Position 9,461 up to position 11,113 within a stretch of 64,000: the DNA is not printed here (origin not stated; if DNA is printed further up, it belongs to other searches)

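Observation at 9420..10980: Low-GC 1.5-kb islet encoding a single orphan PD-(D/E)xK-motif protein between DMT transporter and parE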

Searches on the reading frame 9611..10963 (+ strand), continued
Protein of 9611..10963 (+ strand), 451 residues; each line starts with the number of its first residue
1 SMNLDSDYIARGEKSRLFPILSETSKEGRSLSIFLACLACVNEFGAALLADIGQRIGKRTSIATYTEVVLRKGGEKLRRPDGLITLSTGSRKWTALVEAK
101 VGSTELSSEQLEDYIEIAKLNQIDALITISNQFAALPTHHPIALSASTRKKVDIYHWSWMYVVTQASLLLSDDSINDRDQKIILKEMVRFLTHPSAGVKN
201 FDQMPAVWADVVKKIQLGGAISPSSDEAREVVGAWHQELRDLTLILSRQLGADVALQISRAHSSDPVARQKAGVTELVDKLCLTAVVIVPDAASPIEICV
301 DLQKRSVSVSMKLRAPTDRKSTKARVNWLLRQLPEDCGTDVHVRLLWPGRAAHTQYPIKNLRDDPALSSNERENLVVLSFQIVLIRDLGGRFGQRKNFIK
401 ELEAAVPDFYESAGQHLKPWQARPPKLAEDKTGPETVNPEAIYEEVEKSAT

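Call 35: search_solved_structures(query=A2, max_evalue=10, show_alignments=2)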
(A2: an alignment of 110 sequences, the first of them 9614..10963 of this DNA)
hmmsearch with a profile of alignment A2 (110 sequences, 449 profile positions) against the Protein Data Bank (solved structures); distinct sequences matched with E-value up to 10: 5.
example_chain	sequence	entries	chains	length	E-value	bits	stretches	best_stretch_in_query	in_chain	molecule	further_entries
1px5_A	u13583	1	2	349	0.89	11.4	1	190-261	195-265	2'-5'-oligoadenylate synthetase 1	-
4rwn_A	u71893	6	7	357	0.94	11.3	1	190-261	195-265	2'-5'-oligoadenylate synthase 1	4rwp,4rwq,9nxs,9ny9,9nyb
4rwo_A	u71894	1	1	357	1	11.2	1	190-261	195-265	2'-5'-oligoadenylate synthase 1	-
2bq8_X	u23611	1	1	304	1.8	10.4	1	316-349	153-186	TARTRATE-RESISTANT ACID PHOSPHATASE TYPE 5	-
1war_A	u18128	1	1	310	1.9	10.3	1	316-349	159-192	HUMAN PURPLE ACID PHOSPHATASE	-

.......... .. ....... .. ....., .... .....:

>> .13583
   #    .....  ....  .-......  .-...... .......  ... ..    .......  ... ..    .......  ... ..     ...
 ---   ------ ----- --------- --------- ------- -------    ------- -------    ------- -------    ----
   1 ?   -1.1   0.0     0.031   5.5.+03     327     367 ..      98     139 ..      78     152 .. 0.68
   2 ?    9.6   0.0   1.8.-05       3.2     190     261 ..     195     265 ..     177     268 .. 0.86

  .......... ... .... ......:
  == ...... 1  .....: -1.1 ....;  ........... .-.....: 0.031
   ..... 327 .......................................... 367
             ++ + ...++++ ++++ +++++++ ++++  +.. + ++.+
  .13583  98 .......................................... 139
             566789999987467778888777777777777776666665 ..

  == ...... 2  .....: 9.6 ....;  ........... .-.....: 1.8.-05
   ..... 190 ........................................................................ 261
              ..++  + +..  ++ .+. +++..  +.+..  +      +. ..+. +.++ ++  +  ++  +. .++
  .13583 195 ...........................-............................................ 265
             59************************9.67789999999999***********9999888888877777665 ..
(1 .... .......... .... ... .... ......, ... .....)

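Call 37: search_dna_similar(query=window:9614-10963:+, collection=plasmids, mode=protein, max_rows=30)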
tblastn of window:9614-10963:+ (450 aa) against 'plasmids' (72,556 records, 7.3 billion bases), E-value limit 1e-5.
Records with a match: 11; places in all: 11; records where one place covers at least 80% of the query: 11.
Best place of each record, by identity: <60% 11.
By first word of the organism name: Streptomyces 6; Rhodococcus 5.
By predicted mobility (MOB-suite, as given by PLSDB): non-mobilizable 7; mobilizable 4.
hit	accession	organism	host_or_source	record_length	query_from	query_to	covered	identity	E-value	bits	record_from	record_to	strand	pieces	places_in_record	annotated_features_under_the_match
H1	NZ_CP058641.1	Rhodococcus sp. ZPP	cell culture,soil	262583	12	440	95%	30.5%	7e-50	189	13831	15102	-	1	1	TerD family protein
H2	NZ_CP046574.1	Rhodococcus sp. WAY2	cell culture,bacterial consortium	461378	12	440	95%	30.5%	7e-50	189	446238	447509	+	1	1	TerD family protein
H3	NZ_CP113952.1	Rhodococcus sp. JS3073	culture,soil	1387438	12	439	95%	30.2%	3e-49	187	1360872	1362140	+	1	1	record has no annotation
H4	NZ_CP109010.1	Streptomyces sp. NBC_00690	-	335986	14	422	91%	30.1%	2e-39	158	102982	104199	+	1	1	TerD family protein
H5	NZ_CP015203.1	Rhodococcus sp. 008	Skate,bacterial culture,renal tissue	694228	12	428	93%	29.4%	6e-45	175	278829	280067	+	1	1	TerD family protein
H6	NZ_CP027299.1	Streptomyces sp. SGAir0924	whole organism,air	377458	12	425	92%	29.2%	3e-38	155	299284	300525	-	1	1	TerD family protein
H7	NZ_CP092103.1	Rhodococcus qingshengii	soil,petroleum-contaminated soil, ...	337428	12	425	92%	29.2%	8e-46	177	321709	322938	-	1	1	TerD family protein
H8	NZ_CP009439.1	Streptomyces glaucescens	soil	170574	12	432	94%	28.6%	1e-37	154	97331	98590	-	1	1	TerD family protein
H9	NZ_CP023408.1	Streptomyces fungicidicus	Pig,cell culture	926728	13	424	92%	29.2%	8e-38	154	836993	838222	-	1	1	TerD family protein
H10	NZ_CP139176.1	Streptomyces sp. CL7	soild,microorganism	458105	12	416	90%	29.0%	2e-37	153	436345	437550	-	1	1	TerD family protein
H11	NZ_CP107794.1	Streptomyces clavifer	-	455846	14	422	91%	28.5%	2e-37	152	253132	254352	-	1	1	TerD family protein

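Call 38: search_dna_similar(query=window:9614-10963:+, collection=phages, mode=protein, max_rows=20)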
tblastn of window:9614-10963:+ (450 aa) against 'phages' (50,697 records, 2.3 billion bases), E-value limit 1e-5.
No match.
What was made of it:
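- No homologue in 50,697 phage records (call 38), so there is no evidence of arms-race exchange.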

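Call 39: get_annotated_region(hit=H1, flank=8000)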
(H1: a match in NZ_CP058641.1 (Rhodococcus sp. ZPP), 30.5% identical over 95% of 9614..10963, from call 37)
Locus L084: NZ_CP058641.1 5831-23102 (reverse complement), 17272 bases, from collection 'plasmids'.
description: Rhodococcus sp. ZPP plasmid pRZP3, complete sequence
organism: Rhodococcus sp. ZPP (NCBI taxid 2749906)
taxonomy: Bacteria; Actinomycetota; Actinomycetes; Mycobacteriales; Nocardiaceae; Rhodococcus; Rhodococcus sp. ZPP
host: -; source: cell culture,soil; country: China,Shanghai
typing (MOB-suite, as given by PLSDB): mobilizable; replicon rep_cluster_313; relaxase MOBP,MOBP
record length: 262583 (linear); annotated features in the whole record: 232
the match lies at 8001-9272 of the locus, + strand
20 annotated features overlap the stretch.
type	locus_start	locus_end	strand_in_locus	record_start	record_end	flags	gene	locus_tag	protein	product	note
CDS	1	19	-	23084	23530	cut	-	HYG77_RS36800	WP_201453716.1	hypothetical protein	-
CDS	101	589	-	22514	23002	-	-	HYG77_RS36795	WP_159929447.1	hypothetical protein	-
CDS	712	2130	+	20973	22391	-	-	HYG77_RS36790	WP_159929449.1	HAMP domain-containing sensor histidine kinase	GO:0007165 - signal transduction [Evidence IEA]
CDS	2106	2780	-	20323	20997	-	-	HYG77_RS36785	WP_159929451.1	response regulator transcription factor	GO:0000160 - phosphorelay signal transduction system [Evidence IEA]; GO:0006355 - regulation of DNA-templated ...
CDS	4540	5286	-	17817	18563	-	-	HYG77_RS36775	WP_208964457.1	RES family NAD+ phosphorylase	-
CDS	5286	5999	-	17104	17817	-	-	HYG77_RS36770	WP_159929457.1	hypothetical protein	-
CDS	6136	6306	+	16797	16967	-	-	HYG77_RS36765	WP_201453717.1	hypothetical protein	-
CDS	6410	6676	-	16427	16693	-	-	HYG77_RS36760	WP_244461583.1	hypothetical protein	-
CDS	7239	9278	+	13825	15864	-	-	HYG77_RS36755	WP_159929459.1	TerD family protein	GO:0006950 - response to stress [Evidence IEA]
CDS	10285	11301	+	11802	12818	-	-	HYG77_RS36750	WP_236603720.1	hypothetical protein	-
CDS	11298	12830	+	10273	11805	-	-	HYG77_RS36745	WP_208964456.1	ThiF family adenylyltransferase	-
CDS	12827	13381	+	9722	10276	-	-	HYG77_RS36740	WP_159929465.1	Mov34/MPN/PAD-1 family protein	-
CDS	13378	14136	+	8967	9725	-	-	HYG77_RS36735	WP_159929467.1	DUF6602 domain-containing protein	-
CDS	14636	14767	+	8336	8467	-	-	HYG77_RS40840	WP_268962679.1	hypothetical protein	-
CDS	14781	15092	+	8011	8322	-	-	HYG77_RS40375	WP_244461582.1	hypothetical protein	-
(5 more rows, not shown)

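Call 40: get_annotated_region(hit=H4, flank=8000)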
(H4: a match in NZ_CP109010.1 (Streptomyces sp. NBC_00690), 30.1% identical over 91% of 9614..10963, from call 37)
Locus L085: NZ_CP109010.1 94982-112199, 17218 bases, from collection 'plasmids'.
description: Streptomyces sp. NBC_00690 plasmid unnamed1, complete sequence
organism: Streptomyces sp. NBC_00690 (NCBI taxid 2975808)
taxonomy: Bacteria; Actinomycetota; Actinomycetes; Kitasatosporales; Streptomycetaceae; Streptomyces; Streptomyces sp. NBC 00690
host: -; source: -; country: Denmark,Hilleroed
typing (MOB-suite, as given by PLSDB): non-mobilizable; replicon rep_cluster_1879,rep_cluster_1910
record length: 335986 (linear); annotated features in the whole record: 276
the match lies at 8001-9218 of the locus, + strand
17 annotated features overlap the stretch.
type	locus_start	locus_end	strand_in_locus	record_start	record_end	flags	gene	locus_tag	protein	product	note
CDS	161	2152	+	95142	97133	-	-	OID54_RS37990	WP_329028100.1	hypothetical protein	-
CDS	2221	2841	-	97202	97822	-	-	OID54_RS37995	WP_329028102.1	SMI1/KNR4 family protein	GO:0042546 - cell wall biogenesis [Evidence IEA]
CDS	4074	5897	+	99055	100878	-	-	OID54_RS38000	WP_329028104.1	hypothetical protein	-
CDS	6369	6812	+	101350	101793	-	-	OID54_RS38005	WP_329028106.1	hypothetical protein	-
CDS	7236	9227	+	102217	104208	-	-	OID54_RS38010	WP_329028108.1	TerD family protein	GO:0006950 - response to stress [Evidence IEA]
CDS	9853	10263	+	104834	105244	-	-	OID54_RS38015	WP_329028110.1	hypothetical protein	-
CDS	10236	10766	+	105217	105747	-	-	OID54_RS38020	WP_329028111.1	SpoIIE family protein phosphatase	-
CDS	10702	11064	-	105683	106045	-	-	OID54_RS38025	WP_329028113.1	MazG-like family protein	-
CDS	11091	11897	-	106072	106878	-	-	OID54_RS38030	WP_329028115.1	endonuclease/exonuclease/phosphatase family protein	-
CDS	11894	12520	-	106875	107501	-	tmk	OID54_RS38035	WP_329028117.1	dTMP kinase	GO:0015949 - nucleobase-containing small molecule interconversion [Evidence IEA]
CDS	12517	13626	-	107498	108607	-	-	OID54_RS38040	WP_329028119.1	radical SAM protein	-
CDS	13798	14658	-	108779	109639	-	-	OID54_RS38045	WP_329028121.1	hypothetical protein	-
CDS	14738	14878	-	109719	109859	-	-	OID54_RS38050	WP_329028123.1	hypothetical protein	-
CDS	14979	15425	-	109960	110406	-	-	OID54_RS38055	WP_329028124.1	hypothetical protein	-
CDS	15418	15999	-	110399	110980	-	-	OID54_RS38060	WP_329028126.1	hypothetical protein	-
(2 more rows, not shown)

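Call 41: search_protein_families(library=pfam, proteins=[L084:7239-9275:+, L085:7236-9224:+], max_evalue=0.01)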
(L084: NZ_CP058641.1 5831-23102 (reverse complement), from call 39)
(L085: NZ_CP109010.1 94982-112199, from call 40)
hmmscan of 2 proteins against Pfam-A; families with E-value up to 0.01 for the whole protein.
L084:7239-9275:+ (679 aa): 1 family
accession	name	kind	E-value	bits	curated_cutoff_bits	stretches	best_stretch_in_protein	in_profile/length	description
PF02342.23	TerD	-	6.3e-47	159.9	25.3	1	5-171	4-187/187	TerD domain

L085:7236-9224:+ (663 aa): 1 family
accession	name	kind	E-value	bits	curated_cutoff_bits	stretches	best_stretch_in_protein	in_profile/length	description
PF02342.23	TerD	-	5.4e-49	166.6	25.3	1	2-175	3-187/187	TerD domain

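Call 49: find_homologous_proteins(query=P0271, max_evalue=1e-100)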
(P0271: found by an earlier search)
Query P0271 (663 aa): 8000 proteins with E <= 1e-100 among 8000 candidates; the best 120 are listed.
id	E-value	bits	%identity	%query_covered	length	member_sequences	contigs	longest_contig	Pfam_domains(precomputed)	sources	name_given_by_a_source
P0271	0.0e+0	1484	100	100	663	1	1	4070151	PF00986.27,PF02518.32,PF01751.29,PF00204.32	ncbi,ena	-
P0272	0.0e+0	1132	77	99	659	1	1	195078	PF00986.27,PF02518.32,PF01751.29,PF00204.32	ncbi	ncbi:MAG: DNA topoisomerase IV subunit B [Alphaproteobacteria bacterium]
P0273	0.0e+0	1110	76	99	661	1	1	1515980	PF00986.27,PF02518.32,PF01751.29,PF00204.32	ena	-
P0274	0.0e+0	1094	75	99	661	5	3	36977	PF00986.27,PF02518.32,PF01751.29,PF00204.32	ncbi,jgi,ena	jgi:topoisomerase-4 subunit B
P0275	0.0e+0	1087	74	99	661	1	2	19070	PF00986.27,PF02518.32,PF01751.29,PF00204.32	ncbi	ncbi:MAG: DNA topoisomerase IV subunit B [Alphaproteobacteria bacterium]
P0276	0.0e+0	1033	71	99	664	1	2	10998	PF00986.27,PF02518.32,PF01751.29,PF00204.32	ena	-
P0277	0.0e+0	1027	70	99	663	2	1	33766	PF00986.27,PF02518.32,PF01751.29,PF00204.32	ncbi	-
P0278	0.0e+0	1026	70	99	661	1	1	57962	PF00986.27,PF02518.32,PF01751.29,PF00204.32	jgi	-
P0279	0.0e+0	1022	70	99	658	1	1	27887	PF00986.27,PF02518.32,PF01751.29,PF00204.32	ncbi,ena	-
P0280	0.0e+0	1020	71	99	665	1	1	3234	PF00986.27,PF02518.32,PF01751.29,PF00204.32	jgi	jgi:topoisomerase-4 subunit B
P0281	0.0e+0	1019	70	99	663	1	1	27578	PF00986.27,PF02518.32,PF01751.29,PF00204.32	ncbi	-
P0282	0.0e+0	1018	68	99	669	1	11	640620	PF00986.27,PF02518.32,PF01751.29,PF00204.32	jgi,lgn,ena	-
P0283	0.0e+0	1018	69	99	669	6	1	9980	PF00986.27,PF02518.32,PF01751.29,PF00204.32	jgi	-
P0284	0.0e+0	1017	69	99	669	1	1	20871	PF00986.27,PF02518.32,PF01751.29,PF00204.32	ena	-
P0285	0.0e+0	1016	70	99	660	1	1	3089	PF00986.27,PF02518.32,PF01751.29,PF00204.32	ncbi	-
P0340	8.3e-296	1000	69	99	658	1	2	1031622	PF00986.27,PF02518.32,PF01751.29,PF00204.32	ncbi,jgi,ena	jgi:topoisomerase-4 subunit B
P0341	8.4e-296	1000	69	99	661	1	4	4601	PF00986.27,PF02518.32,PF01751.29,PF00204.32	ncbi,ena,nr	ncbi:MAG TPA: DNA topoisomerase IV subunit B [Azospirillaceae bacterium]|nr:DNA topoisomerase IV sub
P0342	1.0e-295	1000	68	99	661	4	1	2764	PF00986.27,PF02518.32,PF01751.29,PF00204.32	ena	-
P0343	1.0e-295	1000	69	99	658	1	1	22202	PF00986.27,PF02518.32,PF01751.29,PF00204.32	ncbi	-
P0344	1.0e-295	1000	68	99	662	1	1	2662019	PF00986.27,PF02518.32,PF01751.29,PF00204.32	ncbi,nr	ncbi:MAG: DNA topoisomerase IV subunit B [Azospirillaceae bacterium]|nr:DNA topoisomerase IV subunit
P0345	1.2e-295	1000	68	99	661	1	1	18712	PF00986.27,PF02518.32,PF01751.29,PF00204.32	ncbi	-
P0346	1.2e-295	1000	69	99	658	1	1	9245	PF00986.27,PF02518.32,PF01751.29,PF00204.32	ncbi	ncbi:MAG: DNA topoisomerase IV subunit B [Tagaea sp.]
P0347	1.5e-295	1000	68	99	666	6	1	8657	PF00986.27,PF02518.32,PF01751.29,PF00204.32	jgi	jgi:topoisomerase-4 subunit B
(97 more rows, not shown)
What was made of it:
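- Checked: The other is ParE (HATPase_c, DNA_gyraseB, Toprim and DNA_gyraseB_C domains, call 49).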

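Call 50: find_encoding_contigs(protein=P0272, flank=6000, max_places=1)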
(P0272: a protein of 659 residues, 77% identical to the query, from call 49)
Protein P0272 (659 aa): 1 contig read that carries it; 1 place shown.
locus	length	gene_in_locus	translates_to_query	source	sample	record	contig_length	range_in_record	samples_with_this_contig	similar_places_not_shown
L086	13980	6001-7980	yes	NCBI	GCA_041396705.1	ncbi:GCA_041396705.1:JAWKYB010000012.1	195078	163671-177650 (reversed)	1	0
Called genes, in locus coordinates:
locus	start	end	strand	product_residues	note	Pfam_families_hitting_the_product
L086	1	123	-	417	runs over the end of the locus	PF00561:Abhydrolase_1, PF02129:Peptidase_S15 (weak), PF12146:Hydrolase_4, PF12697:Abhydrolase_6, PF02566:OsmC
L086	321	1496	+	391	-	PF00155:Aminotran_1_2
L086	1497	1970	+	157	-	-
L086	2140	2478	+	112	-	PF00543:P-II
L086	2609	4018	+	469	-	PF03951:Gln-synt_N, PF00120:Gln-synt_C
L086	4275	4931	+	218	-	-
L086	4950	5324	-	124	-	-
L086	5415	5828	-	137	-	PF13622:4HBT_3 (faint), PF03061:4HBT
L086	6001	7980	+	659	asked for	PF02518:HATPase_c, PF00204:DNA_gyraseB, PF01751:Toprim, PF00986:DNA_gyraseB_C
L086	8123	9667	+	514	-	PF00270:DEAD, PF04851:ResIII (weak), PF00271:Helicase_C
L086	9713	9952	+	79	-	PF01037:AsnC_trans_reg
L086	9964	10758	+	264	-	PF23441:SDR (weak), PF00106:adh_short, PF08659:KR, PF13561:adh_short_C2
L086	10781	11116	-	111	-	-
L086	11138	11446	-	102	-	-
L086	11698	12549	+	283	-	PF00378:ECH_1, PF16113:ECH_2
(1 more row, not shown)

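Call 51: find_encoding_contigs(protein=P0273, flank=6000, max_places=1)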
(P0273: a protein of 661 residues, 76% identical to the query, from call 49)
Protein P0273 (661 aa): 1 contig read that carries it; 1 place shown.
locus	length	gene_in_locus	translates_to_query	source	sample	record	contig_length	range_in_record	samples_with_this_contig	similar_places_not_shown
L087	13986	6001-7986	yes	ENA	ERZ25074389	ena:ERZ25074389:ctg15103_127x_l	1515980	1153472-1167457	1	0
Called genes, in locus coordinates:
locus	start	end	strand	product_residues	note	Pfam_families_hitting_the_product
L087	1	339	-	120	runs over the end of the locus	-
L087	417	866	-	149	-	-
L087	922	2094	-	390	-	PF02746:MR_MLE_N, PF13378:MR_MLE_C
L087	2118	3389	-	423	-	PF06808:DctM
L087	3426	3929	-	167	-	PF04290:DctQ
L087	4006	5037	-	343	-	PF03480:DctP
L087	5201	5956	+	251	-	PF00392:GntR, PF07729:FCD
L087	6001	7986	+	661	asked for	PF02518:HATPase_c, PF00204:DNA_gyraseB, PF01751:Toprim, PF00986:DNA_gyraseB_C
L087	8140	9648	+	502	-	PF00270:DEAD, PF04851:ResIII (weak), PF00271:Helicase_C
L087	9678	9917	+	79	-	PF01037:AsnC_trans_reg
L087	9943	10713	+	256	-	PF00106:adh_short, PF01370:Epimerase (faint), PF08659:KR, PF23441:SDR, PF13561:adh_short_C2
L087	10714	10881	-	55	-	PF07043:DUF1328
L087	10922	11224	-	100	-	-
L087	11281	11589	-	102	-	-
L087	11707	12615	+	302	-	PF00378:ECH_1, PF16113:ECH_2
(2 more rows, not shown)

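Call 52: find_encoding_contigs(protein=P0274, flank=6000, max_places=1)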
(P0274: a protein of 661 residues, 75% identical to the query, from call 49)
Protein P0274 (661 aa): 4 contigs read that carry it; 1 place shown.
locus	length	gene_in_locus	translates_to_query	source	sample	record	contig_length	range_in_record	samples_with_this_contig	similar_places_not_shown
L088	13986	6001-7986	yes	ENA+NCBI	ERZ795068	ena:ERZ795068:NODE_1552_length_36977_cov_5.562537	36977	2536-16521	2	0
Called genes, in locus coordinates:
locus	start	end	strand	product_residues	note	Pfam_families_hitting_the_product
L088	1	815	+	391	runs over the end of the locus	PF00155:Aminotran_1_2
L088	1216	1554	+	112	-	PF00543:P-II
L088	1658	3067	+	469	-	PF03951:Gln-synt_N, PF00120:Gln-synt_C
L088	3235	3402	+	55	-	-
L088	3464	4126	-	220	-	PF00578:AhpC-TSA, PF08534:Redoxin, PF10417:1-cysPrx_C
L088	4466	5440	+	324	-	PF00248:Aldo_ket_red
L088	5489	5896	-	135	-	PF03061:4HBT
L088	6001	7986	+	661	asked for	PF02518:HATPase_c, PF00204:DNA_gyraseB, PF01751:Toprim, PF00986:DNA_gyraseB_C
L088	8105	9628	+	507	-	PF00270:DEAD, PF04851:ResIII (weak), PF00271:Helicase_C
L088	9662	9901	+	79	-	PF01037:AsnC_trans_reg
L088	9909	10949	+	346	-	PF00106:adh_short, PF08659:KR, PF23441:SDR (weak), PF13561:adh_short_C2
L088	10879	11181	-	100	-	-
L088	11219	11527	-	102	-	PF19029:DUF883_C (weak)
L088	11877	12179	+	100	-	-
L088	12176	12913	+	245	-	PF01694:Rhomboid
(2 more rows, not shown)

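Call 59: search_protein_families(library=pfam, alignment_id=A4, max_evalue=0.00001)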
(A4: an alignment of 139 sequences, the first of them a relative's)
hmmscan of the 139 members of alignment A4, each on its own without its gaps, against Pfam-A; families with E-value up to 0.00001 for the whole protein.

A. member 1, L001:8148-9785:- (546 aa): 1 family
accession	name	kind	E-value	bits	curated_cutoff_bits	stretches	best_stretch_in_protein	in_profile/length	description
PF00171.27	Aldedh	-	2.5e-173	577.3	23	1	79-535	6-461/461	Aldehyde dehydrogenase family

B. families by the number of members that match (of 139 scanned): 125 families (the first 25 are shown)
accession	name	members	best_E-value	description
PF01964.24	ThiC_Rad_SAM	5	1.9e-187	Radical SAM ThiC family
PF13667.11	ThiC-associated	5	1e-28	ThiC-associated domain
PF02737.24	3HCDH_N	4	2e-39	3-hydroxyacyl-CoA dehydrogenase, NAD binding domain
PF13279.12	4HBT_2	4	4.4e-27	Thioesterase-like superfamily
PF00583.31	Acetyltransf_1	4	3.8e-15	Acetyltransferase (GNAT) family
PF00725.27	3HCDH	4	3e-12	3-hydroxyacyl-CoA dehydrogenase, C-terminal domain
PF14497.11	GST_C_3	3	1.8e-35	Glutathione S-transferase, C-terminal domain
PF13508.13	Acetyltransf_7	3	2.1e-13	Acetyltransferase (GNAT) domain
PF02601.20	Exonuc_VII_L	2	9.6e-103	Exonuclease VII, large subunit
PF00291.31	PALP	2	5.3e-39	Pyridoxal-phosphate dependent enzyme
PF03466.25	LysR_substrate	2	1.9e-38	LysR substrate binding domain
PF00561.26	Abhydrolase_1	2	7.6e-29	alpha/beta hydrolase fold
PF13742.12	tRNA_anti_2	2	2.8e-26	OB-fold nucleic acid binding domain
PF00126.33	HTH_1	2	1.8e-24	Bacterial regulatory helix-turn-helix protein, lysR family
PF01323.26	DSBA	2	1.7e-22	DSBA-like thioredoxin domain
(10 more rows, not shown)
